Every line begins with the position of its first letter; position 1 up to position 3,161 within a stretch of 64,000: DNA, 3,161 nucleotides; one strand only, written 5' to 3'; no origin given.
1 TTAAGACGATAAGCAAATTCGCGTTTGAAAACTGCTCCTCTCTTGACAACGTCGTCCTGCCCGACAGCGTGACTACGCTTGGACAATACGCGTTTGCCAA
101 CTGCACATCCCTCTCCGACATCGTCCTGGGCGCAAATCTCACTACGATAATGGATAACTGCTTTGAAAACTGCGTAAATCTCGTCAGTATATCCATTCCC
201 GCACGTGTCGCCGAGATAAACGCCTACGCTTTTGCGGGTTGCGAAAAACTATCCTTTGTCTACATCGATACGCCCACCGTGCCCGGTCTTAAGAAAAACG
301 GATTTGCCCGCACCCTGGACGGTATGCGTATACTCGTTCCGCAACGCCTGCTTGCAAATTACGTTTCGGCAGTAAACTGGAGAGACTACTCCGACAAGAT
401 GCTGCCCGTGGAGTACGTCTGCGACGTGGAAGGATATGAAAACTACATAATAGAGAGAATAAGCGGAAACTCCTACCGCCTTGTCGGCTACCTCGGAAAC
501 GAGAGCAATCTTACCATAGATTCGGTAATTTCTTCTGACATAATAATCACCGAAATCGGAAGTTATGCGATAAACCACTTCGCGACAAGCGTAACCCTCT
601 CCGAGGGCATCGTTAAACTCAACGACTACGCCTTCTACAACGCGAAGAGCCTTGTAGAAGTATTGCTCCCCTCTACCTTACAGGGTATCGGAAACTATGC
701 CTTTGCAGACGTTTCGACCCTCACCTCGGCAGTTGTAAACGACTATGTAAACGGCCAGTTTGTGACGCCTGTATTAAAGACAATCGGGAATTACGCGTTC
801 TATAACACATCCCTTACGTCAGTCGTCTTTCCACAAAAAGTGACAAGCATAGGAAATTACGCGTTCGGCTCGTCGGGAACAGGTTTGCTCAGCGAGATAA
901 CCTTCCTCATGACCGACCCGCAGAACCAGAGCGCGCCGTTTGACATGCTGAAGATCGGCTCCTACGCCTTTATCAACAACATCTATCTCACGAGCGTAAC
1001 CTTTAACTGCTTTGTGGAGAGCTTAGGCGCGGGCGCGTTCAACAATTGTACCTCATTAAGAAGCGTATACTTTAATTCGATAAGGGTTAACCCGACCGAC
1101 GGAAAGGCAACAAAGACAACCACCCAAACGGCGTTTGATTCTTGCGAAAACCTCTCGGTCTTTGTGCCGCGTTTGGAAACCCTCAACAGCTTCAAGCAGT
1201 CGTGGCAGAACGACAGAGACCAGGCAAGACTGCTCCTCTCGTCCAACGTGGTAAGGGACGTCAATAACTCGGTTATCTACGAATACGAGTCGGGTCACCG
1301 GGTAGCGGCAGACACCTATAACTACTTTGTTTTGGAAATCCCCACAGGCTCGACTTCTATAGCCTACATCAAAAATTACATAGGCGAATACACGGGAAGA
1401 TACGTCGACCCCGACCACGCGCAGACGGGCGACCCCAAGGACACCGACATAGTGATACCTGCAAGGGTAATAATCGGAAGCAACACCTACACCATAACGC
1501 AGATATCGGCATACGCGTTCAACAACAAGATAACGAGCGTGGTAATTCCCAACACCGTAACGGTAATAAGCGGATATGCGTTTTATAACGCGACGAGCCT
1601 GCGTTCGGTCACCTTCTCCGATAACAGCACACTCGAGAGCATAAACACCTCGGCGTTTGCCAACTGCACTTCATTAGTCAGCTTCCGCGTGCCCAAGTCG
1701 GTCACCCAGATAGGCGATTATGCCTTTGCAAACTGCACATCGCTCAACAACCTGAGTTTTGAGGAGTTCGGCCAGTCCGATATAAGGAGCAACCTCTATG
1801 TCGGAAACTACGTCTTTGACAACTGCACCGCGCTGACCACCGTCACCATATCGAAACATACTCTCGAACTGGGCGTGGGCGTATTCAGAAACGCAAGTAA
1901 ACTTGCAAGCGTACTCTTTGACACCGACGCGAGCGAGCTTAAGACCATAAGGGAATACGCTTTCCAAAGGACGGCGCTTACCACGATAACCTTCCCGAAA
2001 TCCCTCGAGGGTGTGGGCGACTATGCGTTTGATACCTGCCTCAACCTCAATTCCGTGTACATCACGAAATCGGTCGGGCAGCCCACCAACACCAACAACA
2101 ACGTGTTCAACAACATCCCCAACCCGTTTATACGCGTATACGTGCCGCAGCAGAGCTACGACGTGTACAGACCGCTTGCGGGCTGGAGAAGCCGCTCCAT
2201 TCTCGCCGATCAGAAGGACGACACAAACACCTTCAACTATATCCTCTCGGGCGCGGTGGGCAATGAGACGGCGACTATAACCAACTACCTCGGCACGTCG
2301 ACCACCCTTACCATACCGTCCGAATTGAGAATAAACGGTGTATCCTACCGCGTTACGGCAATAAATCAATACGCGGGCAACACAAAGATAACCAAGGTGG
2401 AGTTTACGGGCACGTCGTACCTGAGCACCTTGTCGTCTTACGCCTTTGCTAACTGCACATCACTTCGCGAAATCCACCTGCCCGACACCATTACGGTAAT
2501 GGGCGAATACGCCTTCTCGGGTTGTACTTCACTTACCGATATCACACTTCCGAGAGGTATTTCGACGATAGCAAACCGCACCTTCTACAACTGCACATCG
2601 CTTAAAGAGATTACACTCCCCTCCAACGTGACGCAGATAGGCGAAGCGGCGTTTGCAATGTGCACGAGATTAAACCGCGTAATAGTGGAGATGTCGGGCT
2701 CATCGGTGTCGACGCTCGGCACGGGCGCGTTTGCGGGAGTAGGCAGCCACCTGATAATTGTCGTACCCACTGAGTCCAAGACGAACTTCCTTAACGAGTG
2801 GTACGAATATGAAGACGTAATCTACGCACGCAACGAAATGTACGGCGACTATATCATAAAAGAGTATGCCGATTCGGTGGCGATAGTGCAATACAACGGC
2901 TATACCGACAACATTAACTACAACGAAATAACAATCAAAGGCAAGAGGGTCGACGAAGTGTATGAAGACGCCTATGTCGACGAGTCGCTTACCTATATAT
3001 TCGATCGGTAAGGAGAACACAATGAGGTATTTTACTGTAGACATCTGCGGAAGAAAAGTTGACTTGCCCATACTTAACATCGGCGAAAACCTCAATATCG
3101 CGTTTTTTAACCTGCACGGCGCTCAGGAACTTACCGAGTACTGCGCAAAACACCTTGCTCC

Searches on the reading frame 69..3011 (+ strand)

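Call 11: search_protein_families(library=pfam, proteins=[window:69-3011:+], max_evalue=0.001)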
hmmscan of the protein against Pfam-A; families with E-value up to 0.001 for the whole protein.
window:69-3011:+ (980 aa): 3 families
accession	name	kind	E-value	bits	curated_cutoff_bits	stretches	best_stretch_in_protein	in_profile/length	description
PF13306.12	LRR_5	-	3e-116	383.1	27.7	6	771-890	10-122/127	BspA type Leucine rich repeat region (6 copies)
PF13855.12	LRR_8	-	9.4e-20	70.6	27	0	495-538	11-53/61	Leucine rich repeat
PF23952.1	LRR_EndoS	-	0.00081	20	27.9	0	767-849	23-112/116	Endo-beta-N-acetylglucosaminidase EndoS LRR domain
